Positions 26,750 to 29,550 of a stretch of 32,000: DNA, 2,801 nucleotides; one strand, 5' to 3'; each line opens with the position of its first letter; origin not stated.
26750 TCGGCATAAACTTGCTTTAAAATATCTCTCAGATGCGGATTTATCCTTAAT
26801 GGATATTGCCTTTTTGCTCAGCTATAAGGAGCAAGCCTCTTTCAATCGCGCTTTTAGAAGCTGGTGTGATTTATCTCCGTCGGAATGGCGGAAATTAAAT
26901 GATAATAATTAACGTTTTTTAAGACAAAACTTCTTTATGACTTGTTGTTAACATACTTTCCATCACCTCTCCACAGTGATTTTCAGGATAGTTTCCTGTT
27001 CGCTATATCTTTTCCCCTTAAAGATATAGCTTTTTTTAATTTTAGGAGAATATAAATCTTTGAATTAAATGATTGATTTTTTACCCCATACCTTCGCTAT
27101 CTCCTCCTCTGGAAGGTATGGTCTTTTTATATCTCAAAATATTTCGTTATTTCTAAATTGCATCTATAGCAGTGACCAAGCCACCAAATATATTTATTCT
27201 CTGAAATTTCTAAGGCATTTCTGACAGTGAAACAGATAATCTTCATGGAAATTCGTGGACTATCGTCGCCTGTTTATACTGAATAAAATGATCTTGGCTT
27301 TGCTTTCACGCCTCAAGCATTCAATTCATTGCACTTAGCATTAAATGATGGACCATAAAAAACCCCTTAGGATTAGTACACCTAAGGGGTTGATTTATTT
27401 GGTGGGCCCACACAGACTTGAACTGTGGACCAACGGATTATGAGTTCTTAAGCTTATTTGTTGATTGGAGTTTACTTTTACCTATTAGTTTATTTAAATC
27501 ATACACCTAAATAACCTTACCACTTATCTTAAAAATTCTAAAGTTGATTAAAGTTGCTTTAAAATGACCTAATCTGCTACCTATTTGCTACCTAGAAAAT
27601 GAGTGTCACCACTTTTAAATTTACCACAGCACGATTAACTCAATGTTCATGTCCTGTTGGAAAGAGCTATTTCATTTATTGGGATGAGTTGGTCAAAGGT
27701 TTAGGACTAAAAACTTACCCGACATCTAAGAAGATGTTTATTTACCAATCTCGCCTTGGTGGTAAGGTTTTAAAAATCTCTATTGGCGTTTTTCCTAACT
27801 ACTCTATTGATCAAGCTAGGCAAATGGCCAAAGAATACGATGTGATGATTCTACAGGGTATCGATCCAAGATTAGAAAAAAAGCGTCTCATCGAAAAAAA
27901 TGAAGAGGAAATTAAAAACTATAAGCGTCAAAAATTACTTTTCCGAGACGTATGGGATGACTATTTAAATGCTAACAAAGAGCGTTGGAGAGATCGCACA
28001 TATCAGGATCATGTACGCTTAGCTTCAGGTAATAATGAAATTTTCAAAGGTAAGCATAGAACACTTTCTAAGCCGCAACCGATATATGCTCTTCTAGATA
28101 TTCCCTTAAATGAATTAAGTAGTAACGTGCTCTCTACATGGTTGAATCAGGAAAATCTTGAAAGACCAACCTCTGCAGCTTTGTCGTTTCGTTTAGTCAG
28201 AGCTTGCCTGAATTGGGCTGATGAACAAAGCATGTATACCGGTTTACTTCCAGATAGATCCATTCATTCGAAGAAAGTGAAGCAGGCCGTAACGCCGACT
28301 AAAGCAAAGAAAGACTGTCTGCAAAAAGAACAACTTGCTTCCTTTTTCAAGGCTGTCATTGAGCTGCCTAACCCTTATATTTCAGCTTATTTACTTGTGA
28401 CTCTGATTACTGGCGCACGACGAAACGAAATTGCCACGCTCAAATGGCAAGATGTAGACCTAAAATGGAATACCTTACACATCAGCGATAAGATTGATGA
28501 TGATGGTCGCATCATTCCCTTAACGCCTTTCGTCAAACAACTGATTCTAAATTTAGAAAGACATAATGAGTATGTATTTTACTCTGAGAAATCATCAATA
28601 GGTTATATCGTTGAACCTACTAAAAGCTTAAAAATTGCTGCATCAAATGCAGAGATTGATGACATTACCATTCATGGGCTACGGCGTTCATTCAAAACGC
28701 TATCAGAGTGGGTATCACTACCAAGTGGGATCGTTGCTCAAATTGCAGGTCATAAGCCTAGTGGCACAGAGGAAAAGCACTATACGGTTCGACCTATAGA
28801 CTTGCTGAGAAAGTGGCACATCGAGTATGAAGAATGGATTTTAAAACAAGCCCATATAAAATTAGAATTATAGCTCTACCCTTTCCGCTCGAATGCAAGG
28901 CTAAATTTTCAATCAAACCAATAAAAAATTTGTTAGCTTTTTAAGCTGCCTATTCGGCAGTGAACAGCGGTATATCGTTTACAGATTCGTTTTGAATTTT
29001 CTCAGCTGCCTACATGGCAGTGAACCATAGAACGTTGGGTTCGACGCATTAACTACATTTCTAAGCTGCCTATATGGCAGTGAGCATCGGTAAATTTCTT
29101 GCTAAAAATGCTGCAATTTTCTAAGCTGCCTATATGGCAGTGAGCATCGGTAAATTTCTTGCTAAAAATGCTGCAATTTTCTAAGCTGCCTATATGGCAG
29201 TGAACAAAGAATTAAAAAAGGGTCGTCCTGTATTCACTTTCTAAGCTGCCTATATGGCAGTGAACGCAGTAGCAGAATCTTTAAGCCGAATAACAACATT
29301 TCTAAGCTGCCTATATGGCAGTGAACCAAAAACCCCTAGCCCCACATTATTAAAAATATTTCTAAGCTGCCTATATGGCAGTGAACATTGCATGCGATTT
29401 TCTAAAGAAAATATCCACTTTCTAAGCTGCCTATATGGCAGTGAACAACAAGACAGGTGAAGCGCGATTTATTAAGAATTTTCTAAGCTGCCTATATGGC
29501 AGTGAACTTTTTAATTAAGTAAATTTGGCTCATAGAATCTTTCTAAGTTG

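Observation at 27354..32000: Large type I-F CRISPR array sits directly behind a tRNA-fragment/P4-type integrase junction: CRISPR(-Cas) as apparent cargo of a tRNA-targeting island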

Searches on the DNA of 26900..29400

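Call 77: search_rna_families(source=window, start=26900, end=29400, threshold=evalue, max_evalue=1, show_alignments=2)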
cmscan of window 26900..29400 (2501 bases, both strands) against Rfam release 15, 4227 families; matches with E-value up to 1: 8.
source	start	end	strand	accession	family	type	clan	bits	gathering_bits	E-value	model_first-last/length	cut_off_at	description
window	29178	29205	-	RF01317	CRISPR-DR4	Gene; CRISPR;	CL00014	44.8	35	1.4e-08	1-28/28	no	CRISPR RNA direct repeat element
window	29238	29265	-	RF01317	CRISPR-DR4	Gene; CRISPR;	CL00014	44.8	35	1.4e-08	1-28/28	no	CRISPR RNA direct repeat element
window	29299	29326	-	RF01317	CRISPR-DR4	Gene; CRISPR;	CL00014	44.8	35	1.4e-08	1-28/28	no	CRISPR RNA direct repeat element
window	29359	29386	-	RF01317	CRISPR-DR4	Gene; CRISPR;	CL00014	44.8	35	1.4e-08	1-28/28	no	CRISPR RNA direct repeat element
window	28938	28965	-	RF01317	CRISPR-DR4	Gene; CRISPR;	CL00014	43.9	35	2.7e-08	1-28/28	no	CRISPR RNA direct repeat element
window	29058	29085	-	RF01317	CRISPR-DR4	Gene; CRISPR;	CL00014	36.6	35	4.6e-06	1-28/28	no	CRISPR RNA direct repeat element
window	29118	29145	-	RF01317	CRISPR-DR4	Gene; CRISPR;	CL00014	36.6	35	4.6e-06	1-28/28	no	CRISPR RNA direct repeat element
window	28998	29025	-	RF01317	CRISPR-DR4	Gene; CRISPR;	CL00014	35.6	35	9.5e-06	1-28/28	no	CRISPR RNA direct repeat element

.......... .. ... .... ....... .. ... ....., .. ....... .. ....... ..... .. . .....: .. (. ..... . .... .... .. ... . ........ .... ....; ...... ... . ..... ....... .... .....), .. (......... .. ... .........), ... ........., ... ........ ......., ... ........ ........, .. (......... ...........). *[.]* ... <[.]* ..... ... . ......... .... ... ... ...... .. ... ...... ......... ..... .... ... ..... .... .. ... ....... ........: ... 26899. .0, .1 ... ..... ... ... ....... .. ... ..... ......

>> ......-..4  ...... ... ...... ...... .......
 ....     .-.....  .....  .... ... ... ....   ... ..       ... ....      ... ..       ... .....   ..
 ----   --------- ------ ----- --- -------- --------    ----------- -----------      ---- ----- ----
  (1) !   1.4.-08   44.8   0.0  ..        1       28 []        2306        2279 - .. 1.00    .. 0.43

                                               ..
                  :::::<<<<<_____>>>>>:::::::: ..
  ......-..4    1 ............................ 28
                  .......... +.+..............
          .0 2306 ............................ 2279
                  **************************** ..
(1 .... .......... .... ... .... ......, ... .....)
